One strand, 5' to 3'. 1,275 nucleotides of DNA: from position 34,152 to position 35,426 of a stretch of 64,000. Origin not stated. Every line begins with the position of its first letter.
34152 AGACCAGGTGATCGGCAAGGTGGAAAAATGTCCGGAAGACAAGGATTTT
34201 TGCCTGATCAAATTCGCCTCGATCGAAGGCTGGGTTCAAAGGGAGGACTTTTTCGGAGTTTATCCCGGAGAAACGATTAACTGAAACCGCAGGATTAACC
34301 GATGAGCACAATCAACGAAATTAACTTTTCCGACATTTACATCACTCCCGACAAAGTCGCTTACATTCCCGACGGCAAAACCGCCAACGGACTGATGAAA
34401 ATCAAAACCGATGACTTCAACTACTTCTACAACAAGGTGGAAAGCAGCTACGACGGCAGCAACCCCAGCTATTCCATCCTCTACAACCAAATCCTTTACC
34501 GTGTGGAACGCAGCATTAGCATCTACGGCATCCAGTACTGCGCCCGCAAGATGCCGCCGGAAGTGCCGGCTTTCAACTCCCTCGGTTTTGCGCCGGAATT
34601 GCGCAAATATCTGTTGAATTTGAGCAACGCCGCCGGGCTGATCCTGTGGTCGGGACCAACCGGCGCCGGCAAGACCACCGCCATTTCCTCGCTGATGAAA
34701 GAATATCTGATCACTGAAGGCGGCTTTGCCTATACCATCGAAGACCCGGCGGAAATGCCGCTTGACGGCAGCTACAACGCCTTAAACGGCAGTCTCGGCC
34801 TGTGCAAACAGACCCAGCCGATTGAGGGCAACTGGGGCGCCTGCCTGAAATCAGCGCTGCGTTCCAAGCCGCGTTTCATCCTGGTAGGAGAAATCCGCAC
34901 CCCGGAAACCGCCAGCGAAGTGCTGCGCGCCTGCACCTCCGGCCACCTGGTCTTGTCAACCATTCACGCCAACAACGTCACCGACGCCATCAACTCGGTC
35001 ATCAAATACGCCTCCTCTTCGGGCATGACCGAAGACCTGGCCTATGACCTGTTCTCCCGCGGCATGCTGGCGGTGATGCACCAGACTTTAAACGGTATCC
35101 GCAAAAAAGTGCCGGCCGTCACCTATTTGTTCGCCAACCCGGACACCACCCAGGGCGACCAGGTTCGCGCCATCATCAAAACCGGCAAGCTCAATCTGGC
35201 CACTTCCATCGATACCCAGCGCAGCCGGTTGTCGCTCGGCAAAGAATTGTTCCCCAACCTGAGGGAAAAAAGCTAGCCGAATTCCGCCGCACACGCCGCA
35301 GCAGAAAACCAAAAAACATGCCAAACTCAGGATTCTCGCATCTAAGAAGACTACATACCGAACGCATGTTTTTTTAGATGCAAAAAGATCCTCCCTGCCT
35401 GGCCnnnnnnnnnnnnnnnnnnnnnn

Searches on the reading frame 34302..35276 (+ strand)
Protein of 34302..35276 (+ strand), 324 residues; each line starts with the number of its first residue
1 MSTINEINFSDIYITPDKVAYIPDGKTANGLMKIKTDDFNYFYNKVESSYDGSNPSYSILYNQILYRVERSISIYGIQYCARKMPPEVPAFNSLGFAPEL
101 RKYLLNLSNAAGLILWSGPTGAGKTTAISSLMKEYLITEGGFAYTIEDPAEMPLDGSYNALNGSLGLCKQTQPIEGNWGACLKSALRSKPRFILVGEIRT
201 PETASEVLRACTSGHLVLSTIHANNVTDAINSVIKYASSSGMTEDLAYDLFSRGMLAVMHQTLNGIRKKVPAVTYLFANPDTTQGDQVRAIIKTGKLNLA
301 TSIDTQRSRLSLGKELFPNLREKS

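Call 8: search_protein_families(library=pfam, max_evalue=0.1, proteins=[window:34302-35276:+])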
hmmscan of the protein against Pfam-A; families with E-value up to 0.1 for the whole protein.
window:34302-35276:+ (324 aa): 12 families
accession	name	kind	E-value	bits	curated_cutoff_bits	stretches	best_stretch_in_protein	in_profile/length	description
PF00437.27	T2SSE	-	2.3e-29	102.6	24.9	1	82-261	110-275/370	Type II/IV secretion system protein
PF13401.12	AAA_22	-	0.0012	19.6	27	1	110-197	4-92/130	AAA domain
PF13481.12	AAA_25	-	0.0024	18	27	1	93-134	15-56/195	AAA domain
PF00005.33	ABC_tran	-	0.01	16.9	25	1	117-172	17-68/137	ABC transporter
PF03215.21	Rad17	-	0.019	15.4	23.8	1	111-137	45-71/186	Rad17 P-loop domain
PF13191.12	AAA_16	-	0.029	15.3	32.6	1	111-215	24-132/167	AAA ATPase domain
PF06717.16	DUF1202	-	0.029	14.2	27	1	15-63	111-159/307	Protein of unknown function (DUF1202)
PF13604.12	AAA_30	-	0.05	13.8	27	1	108-133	15-40/191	AAA domain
PF20720.3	nSTAND3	-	0.056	13.6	27.2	0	109-142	15-48/155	Novel STAND NTPase 3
PF02367.23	TsaE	-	0.062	13.7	26.6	0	102-137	12-47/128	Threonylcarbamoyl adenosine biosynthesis protein TsaE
PF25199.1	nSTAND_NTPase5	-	0.066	13.5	34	0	112-139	42-69/145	Novel STAND NTPase 5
PF00931.28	NB-ARC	-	0.072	12.8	23.5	0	104-252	12-166/248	NB-ARC domain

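Call 43: search_protein_families(library=ncbifam, max_evalue=0.01, proteins=[window:34302-35276:+])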
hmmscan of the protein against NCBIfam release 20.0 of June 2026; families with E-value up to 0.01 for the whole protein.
window:34302-35276:+ (324 aa): 19 families
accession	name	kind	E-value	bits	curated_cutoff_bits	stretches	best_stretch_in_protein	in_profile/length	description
TIGR01420.1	pilT_fam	subfamily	6.3e-30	104.5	319.1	1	66-297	80-298/343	PilT/PilU family type 4a pilus ATPase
NF041000.1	ATPase_ComGA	equivalog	2.9e-28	98.6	300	1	98-236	114-245/267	competence type IV pilus ATPase ComGA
TIGR02538.1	type_IV_pilB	equivalog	9.3e-24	83.9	675.65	1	92-233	296-429/564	type IV-A pilus assembly ATPase PilB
NF053534.1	T4PilAsmATPsTfpB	equivalog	4.4e-23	81.5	850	1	88-233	312-449/584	type IV pilus assembly ATPase TfpB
TIGR02533.1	type_II_gspE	equivalog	2.9e-22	79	630.25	1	91-234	222-357/486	type II secretion system ATPase GspE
NF007755.0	PRK10436.1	equivalog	4.1e-22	78.5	617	1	92-231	199-330/465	type II secretion system protein GspE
TIGR02525.1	plasmid_TraJ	equivalog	2.3e-20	72.9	368.3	1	80-258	121-293/372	plasmid transfer ATPase TraJ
TIGR02788.1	VirB11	equivalog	1.9e-16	60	249.95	1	114-260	147-293/308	P-type DNA transfer ATPase VirB11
TIGR02524.1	dot_icm_DotB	equivalog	1.9e-15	56.9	463.3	1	76-235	102-258/358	Dot/Icm type IV secretion system ATPase DotB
NF058587.1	archaellum_moto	equivalog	4.3e-14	52.1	550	1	96-231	260-391/527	archaellum flagellar ATPase motor FlaI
TIGR03819.1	heli_sec_ATPase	hypoth_equivalog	1.3e-11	44.3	373.15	1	96-260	163-324/340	TadA family conjugal transfer-associated ATPase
TIGR02782.1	TrbB_P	equivalog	1.5e-09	37.6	304.55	1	109-236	134-255/303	P-type conjugative transfer ATPase TrbB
NF053672.1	bindosome_BasE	exception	1.6e-09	37.1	1000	1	102-233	261-388/512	bindosome assembly system ATPase subunit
NF010469.0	PRK13894.1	subfamily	3.5e-09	36.5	508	1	113-233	151-264/320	conjugal transfer ATPase TrbB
NF010475.0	PRK13900.1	equivalog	1.4e-06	27.7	389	1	114-232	163-278/333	type IV secretion system ATPase VirB11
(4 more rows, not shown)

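Call 60: search_protein_families(library=phrogs, max_evalue=0.001, proteins=[window:34302-35276:+])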
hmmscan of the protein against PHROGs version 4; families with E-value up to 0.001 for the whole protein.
window:34302-35276:+ (324 aa): 2 families
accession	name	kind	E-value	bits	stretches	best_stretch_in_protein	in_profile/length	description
phrog_19065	-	unknown function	3.3e-23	83.1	1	90-231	209-353/522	-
phrog_26606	-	unknown function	4.3e-22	79.6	1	109-235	130-246/323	-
